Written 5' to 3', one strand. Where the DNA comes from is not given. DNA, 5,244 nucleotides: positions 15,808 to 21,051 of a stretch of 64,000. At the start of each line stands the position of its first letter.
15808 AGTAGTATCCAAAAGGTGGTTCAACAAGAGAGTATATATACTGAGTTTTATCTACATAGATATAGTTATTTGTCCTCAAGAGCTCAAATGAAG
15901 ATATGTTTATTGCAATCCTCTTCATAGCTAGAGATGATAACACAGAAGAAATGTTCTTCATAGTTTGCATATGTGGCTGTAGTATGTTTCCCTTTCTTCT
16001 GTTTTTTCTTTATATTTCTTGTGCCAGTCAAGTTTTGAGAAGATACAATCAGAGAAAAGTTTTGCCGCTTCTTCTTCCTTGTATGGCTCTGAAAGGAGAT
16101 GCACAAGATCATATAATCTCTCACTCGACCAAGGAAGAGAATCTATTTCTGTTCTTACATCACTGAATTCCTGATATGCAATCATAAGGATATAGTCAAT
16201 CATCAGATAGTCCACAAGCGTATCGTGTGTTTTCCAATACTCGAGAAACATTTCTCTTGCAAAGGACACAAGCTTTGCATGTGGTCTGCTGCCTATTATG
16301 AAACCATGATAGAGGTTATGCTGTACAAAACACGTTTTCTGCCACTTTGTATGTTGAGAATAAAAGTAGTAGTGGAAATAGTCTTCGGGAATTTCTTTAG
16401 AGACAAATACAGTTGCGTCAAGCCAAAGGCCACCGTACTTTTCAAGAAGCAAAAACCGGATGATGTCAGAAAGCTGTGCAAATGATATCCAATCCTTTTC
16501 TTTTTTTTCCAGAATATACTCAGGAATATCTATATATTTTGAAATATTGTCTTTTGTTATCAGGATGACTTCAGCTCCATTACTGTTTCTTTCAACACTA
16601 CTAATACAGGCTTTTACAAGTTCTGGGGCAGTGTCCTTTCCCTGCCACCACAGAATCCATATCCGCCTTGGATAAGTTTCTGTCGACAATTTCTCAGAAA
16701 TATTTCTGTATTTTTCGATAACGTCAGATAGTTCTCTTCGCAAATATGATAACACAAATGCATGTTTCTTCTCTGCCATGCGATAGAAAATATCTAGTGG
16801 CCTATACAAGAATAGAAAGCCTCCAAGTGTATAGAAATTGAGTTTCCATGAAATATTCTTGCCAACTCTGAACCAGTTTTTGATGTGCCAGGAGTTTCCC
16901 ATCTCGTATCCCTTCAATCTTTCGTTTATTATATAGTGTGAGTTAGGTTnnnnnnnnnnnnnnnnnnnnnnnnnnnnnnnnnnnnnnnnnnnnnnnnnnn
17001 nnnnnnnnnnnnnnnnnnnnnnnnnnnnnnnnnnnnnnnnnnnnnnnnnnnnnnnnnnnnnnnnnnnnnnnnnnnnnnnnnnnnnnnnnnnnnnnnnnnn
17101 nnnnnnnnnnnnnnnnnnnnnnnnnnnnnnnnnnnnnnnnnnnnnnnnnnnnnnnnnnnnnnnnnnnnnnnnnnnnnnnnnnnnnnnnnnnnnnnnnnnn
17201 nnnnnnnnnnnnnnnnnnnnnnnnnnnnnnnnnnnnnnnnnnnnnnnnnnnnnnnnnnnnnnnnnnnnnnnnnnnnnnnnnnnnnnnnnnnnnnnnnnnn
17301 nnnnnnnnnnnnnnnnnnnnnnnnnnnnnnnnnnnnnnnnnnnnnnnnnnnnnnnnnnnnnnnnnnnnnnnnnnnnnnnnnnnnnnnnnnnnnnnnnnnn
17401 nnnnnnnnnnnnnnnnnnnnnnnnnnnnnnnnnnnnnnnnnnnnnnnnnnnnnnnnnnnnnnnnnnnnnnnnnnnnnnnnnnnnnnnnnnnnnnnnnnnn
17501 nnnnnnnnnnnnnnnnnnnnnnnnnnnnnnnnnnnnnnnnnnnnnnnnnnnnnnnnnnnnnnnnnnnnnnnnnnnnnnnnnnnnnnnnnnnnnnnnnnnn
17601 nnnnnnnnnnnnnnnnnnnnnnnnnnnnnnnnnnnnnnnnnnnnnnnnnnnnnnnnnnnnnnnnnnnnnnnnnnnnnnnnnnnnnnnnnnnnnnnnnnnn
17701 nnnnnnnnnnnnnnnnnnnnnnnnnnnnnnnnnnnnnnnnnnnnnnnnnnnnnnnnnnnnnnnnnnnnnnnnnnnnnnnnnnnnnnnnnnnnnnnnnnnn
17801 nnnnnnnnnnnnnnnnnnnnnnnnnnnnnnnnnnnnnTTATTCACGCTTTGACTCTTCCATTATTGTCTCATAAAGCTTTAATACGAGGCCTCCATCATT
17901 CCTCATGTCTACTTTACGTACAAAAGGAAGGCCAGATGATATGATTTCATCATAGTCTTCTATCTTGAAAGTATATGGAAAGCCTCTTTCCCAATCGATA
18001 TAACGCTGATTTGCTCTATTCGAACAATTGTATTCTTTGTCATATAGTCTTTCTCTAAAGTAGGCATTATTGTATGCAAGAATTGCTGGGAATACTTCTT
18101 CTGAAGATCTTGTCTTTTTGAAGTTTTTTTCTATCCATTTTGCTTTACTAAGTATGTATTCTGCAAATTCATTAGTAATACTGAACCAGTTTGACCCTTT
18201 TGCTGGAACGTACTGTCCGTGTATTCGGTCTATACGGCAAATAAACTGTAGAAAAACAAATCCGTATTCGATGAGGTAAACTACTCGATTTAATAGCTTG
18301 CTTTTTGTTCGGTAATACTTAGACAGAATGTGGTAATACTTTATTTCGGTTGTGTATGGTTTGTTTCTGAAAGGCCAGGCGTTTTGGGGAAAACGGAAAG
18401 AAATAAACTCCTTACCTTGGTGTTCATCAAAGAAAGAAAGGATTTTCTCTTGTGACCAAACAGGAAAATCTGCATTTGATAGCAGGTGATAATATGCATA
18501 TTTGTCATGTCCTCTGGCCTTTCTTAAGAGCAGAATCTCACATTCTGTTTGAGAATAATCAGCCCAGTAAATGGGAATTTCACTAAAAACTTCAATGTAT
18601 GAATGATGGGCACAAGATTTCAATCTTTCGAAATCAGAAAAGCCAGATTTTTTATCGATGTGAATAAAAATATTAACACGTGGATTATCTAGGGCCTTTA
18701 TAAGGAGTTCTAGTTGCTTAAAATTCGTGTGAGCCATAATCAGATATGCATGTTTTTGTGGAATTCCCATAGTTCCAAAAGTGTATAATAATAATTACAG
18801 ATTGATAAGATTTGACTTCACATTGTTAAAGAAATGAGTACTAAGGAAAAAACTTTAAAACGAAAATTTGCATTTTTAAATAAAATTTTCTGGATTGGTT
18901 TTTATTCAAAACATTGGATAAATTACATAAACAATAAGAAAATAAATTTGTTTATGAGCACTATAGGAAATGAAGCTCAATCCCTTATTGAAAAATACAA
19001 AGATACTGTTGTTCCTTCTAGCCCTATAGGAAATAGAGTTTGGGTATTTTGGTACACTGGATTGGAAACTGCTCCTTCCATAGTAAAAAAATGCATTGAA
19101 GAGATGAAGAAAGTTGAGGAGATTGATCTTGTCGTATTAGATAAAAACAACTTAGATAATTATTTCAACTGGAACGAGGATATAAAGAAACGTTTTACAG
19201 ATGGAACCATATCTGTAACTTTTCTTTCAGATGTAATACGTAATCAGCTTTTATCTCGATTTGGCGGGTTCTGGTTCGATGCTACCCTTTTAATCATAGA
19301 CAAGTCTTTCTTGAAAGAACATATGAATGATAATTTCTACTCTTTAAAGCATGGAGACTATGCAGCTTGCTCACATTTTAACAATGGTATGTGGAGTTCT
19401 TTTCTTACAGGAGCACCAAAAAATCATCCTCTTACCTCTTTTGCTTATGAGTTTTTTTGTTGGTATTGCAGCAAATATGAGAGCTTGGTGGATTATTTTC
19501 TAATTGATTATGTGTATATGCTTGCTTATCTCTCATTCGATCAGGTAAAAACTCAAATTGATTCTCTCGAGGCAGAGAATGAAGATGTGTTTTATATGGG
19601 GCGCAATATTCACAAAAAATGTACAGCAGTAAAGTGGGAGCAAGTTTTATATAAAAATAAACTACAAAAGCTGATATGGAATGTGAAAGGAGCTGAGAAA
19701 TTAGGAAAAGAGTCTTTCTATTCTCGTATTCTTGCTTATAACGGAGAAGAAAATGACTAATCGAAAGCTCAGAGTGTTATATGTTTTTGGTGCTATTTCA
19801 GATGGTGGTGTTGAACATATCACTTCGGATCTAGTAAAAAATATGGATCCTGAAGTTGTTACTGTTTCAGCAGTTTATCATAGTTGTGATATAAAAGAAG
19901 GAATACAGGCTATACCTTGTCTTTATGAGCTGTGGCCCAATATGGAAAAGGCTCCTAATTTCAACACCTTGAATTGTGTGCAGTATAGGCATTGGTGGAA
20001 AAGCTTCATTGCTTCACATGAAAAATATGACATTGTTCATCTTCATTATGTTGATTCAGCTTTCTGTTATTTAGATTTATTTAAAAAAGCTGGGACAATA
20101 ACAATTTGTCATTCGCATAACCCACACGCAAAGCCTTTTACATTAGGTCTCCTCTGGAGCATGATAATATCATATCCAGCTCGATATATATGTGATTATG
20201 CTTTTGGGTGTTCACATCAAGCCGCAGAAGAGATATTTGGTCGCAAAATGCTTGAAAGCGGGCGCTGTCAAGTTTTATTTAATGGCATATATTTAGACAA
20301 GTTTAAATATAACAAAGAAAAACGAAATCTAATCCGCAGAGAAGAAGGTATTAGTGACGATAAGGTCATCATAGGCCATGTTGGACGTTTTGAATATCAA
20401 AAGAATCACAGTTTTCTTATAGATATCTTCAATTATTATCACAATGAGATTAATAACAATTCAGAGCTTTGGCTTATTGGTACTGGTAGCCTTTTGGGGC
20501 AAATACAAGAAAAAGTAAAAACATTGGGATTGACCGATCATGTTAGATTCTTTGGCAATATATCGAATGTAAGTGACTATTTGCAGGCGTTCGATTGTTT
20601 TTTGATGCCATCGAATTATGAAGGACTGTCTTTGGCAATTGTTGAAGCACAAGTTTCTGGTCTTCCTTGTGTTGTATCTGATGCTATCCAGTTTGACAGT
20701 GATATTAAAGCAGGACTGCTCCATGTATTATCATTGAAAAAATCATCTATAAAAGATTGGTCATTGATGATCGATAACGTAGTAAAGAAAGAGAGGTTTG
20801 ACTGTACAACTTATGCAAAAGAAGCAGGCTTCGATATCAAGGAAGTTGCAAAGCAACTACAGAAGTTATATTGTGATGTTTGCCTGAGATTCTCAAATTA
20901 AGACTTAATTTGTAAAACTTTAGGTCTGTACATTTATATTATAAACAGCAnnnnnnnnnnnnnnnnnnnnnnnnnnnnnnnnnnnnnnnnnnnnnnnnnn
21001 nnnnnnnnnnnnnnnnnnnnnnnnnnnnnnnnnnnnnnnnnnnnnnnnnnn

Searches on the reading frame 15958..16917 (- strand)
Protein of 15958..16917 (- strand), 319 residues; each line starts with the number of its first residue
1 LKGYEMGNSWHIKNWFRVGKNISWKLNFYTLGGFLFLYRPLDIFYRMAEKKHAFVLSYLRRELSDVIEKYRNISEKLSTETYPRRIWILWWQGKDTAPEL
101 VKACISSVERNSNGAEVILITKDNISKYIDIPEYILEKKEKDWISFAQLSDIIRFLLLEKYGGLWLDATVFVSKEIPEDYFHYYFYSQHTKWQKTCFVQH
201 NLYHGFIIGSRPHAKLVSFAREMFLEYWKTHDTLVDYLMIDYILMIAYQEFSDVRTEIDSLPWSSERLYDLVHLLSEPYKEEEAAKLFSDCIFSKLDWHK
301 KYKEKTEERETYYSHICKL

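Call 70: search_protein_families(library=pfam, proteins=[window:15958-16917:-], max_evalue=0.001)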
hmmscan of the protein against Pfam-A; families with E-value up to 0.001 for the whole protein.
window:15958-16917:- (319 aa): 2 families
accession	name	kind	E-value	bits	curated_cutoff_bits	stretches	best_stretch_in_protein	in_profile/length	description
PF05704.18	Caps_synth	-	2.8e-72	243.9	24.5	1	47-316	13-278/278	Capsular polysaccharide synthesis protein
PF04488.21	Gly_transf_sug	-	1.2e-07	32.7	23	1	98-177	1-84/93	Glycosyltransferase sugar-binding region containing DXD motif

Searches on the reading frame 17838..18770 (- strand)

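Call 70: search_protein_families(library=pfam, proteins=[window:17838-18770:-], max_evalue=0.001)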
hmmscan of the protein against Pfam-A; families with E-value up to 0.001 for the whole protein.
window:17838-18770:- (310 aa): 1 family
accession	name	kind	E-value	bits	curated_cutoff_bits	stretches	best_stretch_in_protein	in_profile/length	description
PF02485.27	Branch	-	6.4e-17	62.4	23.4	1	8-273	2-241/250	Core-2/I-Branching enzyme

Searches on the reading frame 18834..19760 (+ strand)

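Call 70: search_protein_families(library=pfam, proteins=[window:18834-19760:+], max_evalue=0.001)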
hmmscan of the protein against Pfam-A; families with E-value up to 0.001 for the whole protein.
window:18834-19760:+ (308 aa): 1 family
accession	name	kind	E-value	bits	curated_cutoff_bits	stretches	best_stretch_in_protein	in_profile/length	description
PF05704.18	Caps_synth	-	1.7e-54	185.5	24.5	1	29-299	10-278/278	Capsular polysaccharide synthesis protein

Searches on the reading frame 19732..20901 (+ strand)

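Call 70: search_protein_families(library=pfam, proteins=[window:19732-20901:+], max_evalue=0.001)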
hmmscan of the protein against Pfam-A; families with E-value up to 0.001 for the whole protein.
window:19732-20901:+ (389 aa): 4 families
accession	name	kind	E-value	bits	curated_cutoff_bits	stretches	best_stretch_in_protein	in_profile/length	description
PF00534.26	Glycos_transf_1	-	4.1e-25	88.7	26.4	1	199-354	3-159/172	Glycosyl transferases group 1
PF13692.12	Glyco_trans_1_4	-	5.4e-23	82.3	27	1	213-320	3-110/142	Glycosyl transferases group 1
PF13439.12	Glyco_transf_4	-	6.8e-10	39.7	28.5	1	25-189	2-169/170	Glycosyltransferase Family 4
PF20706.3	GT4-conflict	-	0.00089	18.8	26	0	276-318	271-313/385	Family 4 Glycosyltransferase in conflict systems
